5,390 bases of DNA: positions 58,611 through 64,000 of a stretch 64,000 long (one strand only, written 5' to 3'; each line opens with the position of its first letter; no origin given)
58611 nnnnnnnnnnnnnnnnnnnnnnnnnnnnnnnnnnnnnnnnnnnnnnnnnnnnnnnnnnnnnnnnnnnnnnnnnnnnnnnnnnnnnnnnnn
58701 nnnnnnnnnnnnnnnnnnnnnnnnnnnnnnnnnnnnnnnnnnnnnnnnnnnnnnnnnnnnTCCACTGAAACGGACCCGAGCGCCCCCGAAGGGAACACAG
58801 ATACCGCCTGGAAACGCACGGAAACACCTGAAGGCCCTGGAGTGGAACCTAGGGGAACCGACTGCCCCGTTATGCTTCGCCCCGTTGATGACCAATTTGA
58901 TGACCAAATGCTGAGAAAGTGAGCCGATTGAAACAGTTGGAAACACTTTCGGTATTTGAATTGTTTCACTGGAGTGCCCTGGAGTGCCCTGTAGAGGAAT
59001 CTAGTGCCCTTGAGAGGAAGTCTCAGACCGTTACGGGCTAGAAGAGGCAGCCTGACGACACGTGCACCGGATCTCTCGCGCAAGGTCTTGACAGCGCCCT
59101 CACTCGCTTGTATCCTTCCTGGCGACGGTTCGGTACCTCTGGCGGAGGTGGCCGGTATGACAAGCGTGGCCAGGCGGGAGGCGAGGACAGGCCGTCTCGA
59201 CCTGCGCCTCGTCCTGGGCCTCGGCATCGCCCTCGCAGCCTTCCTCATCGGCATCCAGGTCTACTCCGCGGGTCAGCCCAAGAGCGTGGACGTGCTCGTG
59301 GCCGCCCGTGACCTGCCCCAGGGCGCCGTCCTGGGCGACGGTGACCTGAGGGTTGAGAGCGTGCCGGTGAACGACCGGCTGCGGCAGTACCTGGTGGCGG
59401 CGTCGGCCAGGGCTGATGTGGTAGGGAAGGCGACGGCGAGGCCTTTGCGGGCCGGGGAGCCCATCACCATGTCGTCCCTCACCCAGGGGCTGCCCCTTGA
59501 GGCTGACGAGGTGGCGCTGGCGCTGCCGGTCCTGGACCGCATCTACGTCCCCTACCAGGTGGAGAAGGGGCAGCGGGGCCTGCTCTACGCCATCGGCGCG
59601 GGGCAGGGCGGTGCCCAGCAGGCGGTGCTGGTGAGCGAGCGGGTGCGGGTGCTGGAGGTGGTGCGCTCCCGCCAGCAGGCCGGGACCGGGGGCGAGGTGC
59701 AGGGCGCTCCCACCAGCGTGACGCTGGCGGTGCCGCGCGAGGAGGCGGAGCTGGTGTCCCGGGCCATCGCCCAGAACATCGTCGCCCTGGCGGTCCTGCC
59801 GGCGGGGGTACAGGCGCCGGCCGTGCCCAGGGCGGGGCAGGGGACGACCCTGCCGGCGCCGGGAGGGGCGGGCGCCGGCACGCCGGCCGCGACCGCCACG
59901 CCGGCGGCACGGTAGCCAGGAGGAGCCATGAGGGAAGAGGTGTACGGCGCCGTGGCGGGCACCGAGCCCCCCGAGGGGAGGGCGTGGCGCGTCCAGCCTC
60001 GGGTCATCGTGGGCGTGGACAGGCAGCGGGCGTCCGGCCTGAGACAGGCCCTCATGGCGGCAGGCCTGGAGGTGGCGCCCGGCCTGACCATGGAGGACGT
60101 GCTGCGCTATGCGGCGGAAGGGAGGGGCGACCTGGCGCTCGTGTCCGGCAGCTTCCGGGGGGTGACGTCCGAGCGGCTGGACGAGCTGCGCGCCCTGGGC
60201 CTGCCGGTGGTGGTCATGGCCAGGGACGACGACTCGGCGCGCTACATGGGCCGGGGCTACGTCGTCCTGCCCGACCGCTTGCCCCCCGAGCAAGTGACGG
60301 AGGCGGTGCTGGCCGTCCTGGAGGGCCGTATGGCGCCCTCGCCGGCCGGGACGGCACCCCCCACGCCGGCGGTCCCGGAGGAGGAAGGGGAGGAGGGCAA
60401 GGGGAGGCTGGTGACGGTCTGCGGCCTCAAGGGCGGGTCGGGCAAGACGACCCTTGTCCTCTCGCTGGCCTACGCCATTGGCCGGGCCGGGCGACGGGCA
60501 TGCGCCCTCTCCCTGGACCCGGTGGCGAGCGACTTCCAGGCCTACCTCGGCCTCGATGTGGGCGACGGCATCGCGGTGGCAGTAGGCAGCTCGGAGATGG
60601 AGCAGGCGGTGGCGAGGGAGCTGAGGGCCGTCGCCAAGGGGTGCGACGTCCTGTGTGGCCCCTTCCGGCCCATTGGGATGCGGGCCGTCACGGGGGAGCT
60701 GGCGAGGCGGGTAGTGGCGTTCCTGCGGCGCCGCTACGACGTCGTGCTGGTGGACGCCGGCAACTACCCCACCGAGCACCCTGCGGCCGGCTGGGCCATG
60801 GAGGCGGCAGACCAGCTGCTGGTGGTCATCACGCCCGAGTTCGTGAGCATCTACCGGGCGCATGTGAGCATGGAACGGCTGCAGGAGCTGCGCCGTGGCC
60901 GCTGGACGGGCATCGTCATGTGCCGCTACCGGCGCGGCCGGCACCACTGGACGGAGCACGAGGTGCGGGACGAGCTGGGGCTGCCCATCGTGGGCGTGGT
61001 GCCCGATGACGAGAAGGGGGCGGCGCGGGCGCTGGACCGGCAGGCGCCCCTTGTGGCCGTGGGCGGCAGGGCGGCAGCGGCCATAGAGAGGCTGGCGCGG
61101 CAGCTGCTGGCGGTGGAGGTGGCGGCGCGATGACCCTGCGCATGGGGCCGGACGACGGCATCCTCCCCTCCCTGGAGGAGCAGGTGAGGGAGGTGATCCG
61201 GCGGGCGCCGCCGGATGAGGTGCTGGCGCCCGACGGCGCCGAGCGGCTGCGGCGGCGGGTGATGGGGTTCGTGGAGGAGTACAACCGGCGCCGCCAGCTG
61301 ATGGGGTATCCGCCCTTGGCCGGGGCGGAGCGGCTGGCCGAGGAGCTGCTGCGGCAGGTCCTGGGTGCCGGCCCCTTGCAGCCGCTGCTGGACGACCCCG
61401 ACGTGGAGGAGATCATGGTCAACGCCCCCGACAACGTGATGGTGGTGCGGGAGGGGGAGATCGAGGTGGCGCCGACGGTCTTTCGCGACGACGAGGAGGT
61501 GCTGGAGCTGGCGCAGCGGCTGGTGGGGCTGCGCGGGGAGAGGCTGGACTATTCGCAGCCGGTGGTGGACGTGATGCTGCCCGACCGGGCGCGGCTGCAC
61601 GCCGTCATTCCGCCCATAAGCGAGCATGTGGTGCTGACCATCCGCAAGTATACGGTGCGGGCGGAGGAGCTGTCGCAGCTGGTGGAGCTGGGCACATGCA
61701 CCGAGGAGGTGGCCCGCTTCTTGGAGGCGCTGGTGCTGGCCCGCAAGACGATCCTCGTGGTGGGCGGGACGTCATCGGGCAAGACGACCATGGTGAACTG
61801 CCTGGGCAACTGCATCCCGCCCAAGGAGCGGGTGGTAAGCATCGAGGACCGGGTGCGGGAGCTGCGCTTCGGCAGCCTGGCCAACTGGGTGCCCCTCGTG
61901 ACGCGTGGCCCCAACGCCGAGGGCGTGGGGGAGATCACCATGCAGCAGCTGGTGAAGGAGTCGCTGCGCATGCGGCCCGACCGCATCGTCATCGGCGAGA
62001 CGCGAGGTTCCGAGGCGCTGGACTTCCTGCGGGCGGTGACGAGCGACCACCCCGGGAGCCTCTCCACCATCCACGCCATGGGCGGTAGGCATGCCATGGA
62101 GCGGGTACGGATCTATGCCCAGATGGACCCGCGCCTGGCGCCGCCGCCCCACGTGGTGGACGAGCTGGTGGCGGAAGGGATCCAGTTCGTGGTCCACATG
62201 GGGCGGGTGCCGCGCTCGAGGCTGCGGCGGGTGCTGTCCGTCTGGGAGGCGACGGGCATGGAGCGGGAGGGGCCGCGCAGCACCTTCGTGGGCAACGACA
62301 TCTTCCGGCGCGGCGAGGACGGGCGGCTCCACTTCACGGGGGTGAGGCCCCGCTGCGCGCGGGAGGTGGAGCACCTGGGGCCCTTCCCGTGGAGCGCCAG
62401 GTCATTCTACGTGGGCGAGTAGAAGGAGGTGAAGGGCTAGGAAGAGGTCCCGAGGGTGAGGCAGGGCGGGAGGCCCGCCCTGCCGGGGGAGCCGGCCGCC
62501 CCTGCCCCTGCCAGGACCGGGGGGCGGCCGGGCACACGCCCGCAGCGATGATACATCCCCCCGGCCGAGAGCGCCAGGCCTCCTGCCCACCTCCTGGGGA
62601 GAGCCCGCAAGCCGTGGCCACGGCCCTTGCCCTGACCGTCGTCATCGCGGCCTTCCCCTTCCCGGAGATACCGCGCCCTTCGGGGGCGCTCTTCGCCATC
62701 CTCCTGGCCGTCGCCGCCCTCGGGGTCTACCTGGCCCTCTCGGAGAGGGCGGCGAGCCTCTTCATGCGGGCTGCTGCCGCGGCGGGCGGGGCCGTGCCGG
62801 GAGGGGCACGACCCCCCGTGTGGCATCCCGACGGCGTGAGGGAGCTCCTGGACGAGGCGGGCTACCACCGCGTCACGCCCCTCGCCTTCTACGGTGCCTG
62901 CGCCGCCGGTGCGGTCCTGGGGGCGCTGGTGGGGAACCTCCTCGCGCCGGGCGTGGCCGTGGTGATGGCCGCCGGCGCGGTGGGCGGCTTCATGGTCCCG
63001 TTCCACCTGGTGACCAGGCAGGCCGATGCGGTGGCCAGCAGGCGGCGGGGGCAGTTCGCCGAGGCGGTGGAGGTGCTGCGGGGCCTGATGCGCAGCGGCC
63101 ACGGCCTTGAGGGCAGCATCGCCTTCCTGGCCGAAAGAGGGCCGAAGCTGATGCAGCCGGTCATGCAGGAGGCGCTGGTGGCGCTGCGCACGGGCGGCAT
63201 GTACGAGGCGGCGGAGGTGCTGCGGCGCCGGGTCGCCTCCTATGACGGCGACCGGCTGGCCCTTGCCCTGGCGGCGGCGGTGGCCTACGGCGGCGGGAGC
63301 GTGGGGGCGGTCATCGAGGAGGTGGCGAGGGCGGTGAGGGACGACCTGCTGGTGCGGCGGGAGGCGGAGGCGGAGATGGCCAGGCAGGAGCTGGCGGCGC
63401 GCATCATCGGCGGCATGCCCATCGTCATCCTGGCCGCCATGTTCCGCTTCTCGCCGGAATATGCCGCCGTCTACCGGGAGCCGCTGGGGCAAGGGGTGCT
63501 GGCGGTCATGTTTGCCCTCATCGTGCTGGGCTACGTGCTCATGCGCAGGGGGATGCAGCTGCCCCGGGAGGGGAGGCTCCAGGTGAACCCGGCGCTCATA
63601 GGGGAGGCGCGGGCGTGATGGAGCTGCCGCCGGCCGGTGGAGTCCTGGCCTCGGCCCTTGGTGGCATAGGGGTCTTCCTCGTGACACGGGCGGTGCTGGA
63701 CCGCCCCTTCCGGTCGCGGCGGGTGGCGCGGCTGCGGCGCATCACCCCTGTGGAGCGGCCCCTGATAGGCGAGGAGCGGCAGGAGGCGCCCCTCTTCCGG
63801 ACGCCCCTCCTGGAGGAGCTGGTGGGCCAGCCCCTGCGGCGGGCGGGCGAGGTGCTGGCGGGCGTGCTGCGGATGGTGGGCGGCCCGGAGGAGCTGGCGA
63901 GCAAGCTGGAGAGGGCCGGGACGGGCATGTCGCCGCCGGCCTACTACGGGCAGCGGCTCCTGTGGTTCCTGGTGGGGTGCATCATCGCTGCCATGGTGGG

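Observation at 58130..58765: Ammonium transporter gene is 5'-truncated: only the C-terminal half (from the FGFNAGS motif) is present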

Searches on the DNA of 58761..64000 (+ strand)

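Call 53: search_dna_similar(query=window:58761-64000:+, collection=plasmids, mode=distant, max_rows=8)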
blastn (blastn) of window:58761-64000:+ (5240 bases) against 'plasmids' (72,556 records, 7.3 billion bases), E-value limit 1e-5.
Records with a match: 344; places in all: 400; records where one place covers at least 80% of the query: 0.
Best place of each record, by identity: 80-90% 15; 60-80% 329.
By first word of the organism name: Rhizobium 95; Sinorhizobium 76; Pseudosulfitobacter 41; Citrobacter 21; Azospirillum 13; Burkholderia 11; Klebsiella 10; Enterobacter 8; Xanthomonas 6; Paracoccus 6; and 35 more.
By predicted mobility (MOB-suite, as given by PLSDB): conjugative 150; non-mobilizable 145; mobilizable 49.
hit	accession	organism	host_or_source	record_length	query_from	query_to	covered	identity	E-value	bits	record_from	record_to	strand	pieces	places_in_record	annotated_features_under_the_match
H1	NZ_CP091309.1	Burkholderia pyrrocinia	-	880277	2994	3316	6%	69.9%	3e-22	117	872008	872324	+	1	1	CpaF family protein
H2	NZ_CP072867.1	Rhizobium sp. NLR16a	lentil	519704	2957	3295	6%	66.1%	1e-8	72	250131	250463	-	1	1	ATPase, T2SS/T4P/T4SS family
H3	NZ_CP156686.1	Burkholderia stagnalis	Bacterial cells,soils collected in ...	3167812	2994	3316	6%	69.2%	1e-20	111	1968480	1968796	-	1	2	none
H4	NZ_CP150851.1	Burkholderia pyrrocinia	-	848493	2994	3316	6%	69.0%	2e-18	104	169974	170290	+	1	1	CpaF family protein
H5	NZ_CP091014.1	Burkholderia cenocepacia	-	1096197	2994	3316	6%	68.7%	8e-17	100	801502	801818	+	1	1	none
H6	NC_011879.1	Pseudarthrobacter chlorophenolicus A6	-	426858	2991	3318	6%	67.5%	5e-19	105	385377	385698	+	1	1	CpaF family protein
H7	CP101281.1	Burkholderia sp. FXe9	bacteria,soil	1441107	2994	3316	6%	68.3%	3e-15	94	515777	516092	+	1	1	none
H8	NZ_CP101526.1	Burkholderia arboris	mixed culture,soil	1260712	2994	3316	6%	68.0%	3e-15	93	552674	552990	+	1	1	none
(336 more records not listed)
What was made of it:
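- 61130..62422 (+): CpaF/TadA secretion ATPase gene (element cargo). The nearest plasmid matches are annotated as CpaF family protein (call 53).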

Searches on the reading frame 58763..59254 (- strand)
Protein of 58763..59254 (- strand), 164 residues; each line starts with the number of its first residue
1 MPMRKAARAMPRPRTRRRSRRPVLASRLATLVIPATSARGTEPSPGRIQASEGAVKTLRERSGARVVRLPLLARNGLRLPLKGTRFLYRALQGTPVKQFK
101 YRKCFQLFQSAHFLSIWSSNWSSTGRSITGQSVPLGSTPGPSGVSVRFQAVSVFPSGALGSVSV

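Call 66: find_homologous_proteins(query=window:58763-59254:-, max_evalue=0.001)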
Query window:58763-59254:-: 408 candidates shared short words with the query, none scored E <= 0.001.
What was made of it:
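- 58130..59254 (-): Accidental 374-codon fusion ORF (P' arm read-through into the amt 3' half); not a gene. Its first 164 codons have no homologue anywhere (call 66).
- Checked: They have no homologue among 5.8 billion proteins (call 66), so that part is non-coding and the long ORF is an accidental fusion.
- Tried and rejected: The arm-encoded peptide has no homologue (call 66), and the partners are unrelated housekeeping genes.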

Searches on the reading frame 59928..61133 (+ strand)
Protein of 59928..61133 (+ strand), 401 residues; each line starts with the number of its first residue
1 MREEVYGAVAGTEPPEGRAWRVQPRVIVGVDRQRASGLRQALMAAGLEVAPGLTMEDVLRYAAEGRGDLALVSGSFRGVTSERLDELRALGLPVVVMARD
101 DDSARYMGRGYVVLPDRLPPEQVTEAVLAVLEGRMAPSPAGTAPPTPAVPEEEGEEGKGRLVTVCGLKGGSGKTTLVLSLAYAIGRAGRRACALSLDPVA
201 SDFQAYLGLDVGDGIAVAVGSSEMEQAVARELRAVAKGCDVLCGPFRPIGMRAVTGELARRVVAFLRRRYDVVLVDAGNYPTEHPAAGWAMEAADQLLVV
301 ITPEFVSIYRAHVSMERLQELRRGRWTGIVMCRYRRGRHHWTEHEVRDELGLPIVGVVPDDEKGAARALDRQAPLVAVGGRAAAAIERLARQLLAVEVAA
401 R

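Call 3: search_protein_families(library=pfam, proteins=[window:59928-61133:+], max_evalue=0.01)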
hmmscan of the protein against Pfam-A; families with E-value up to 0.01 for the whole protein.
window:59928-61133:+ (401 aa): 7 families
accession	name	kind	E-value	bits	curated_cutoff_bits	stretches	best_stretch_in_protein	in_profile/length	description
PF01656.29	CbiA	-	1.8e-13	51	25.4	2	162-204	1-43/125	CobQ/CobB/MinD/ParA nucleotide binding domain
PF13614.12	AAA_31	-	3.9e-08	33.9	27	1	160-309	2-155/177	AAA domain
PF09140.17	MipZ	-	0.00022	21.1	20.7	1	162-306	3-134/262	ATPase MipZ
PF06564.18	CBP_BcsQ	-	0.00036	20.6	21.3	1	161-307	3-151/234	Cellulose biosynthesis protein BcsQ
PF00142.24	Fer4_NifH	-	0.0022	18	25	0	166-372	7-222/271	4Fe-4S iron sulfur cluster binding proteins, NifH/frxC family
PF02374.21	ArsA_ATPase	-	0.0023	17.6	24.3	1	161-200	3-41/305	Anion-transporting ATPase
PF07015.17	VirC1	-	0.006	16.4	24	1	160-192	2-34/231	VirC1 protein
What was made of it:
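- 59928..61133 (+): TadZ/CpaE-like ParA-family ATPase gene (element cargo). Pfam CbiA/AAA_31 (call 3).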

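Call 16: find_encoding_contigs(protein=window:59928-61133:+, flank=10000)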
Protein window:59928-61133:+ (401 aa): 1 contig read that carries it; 1 place shown.
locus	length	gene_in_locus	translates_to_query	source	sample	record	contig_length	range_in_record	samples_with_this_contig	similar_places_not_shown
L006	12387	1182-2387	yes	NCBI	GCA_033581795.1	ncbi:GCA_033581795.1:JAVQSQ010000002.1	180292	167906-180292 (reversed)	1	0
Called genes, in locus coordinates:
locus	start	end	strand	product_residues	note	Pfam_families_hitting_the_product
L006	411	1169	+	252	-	PF08666:SAF, PF13144:ChapFlgA (weak), PF16976:RcpC (weak)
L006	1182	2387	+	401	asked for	PF01656:CbiA (weak), PF13614:AAA_31 (faint)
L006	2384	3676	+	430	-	PF00437:T2SSE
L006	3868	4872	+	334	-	PF00482:T2SSF (weak), PF12601:Rubi_NSP_C (faint)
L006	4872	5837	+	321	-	PF00482:T2SSF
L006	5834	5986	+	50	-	-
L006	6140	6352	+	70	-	PF04964:Flp_Fap (weak)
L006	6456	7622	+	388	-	PF00188:CAP, PF01476:LysM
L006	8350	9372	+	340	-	-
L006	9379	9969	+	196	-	-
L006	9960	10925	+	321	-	-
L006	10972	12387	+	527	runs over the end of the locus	-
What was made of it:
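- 59928..61133 (+): The identical protein occurs on GCA_033581795.1 contig 2 (call 16).
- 61130..62422 (+): Pfam T2SSE in the L006 gene list (call 16).
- Closest known: Tad. Same: The order cpaB, tadZ/cpaE-like, cpaF, tadB, tadC and flp pilin is present (calls 3, 16).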
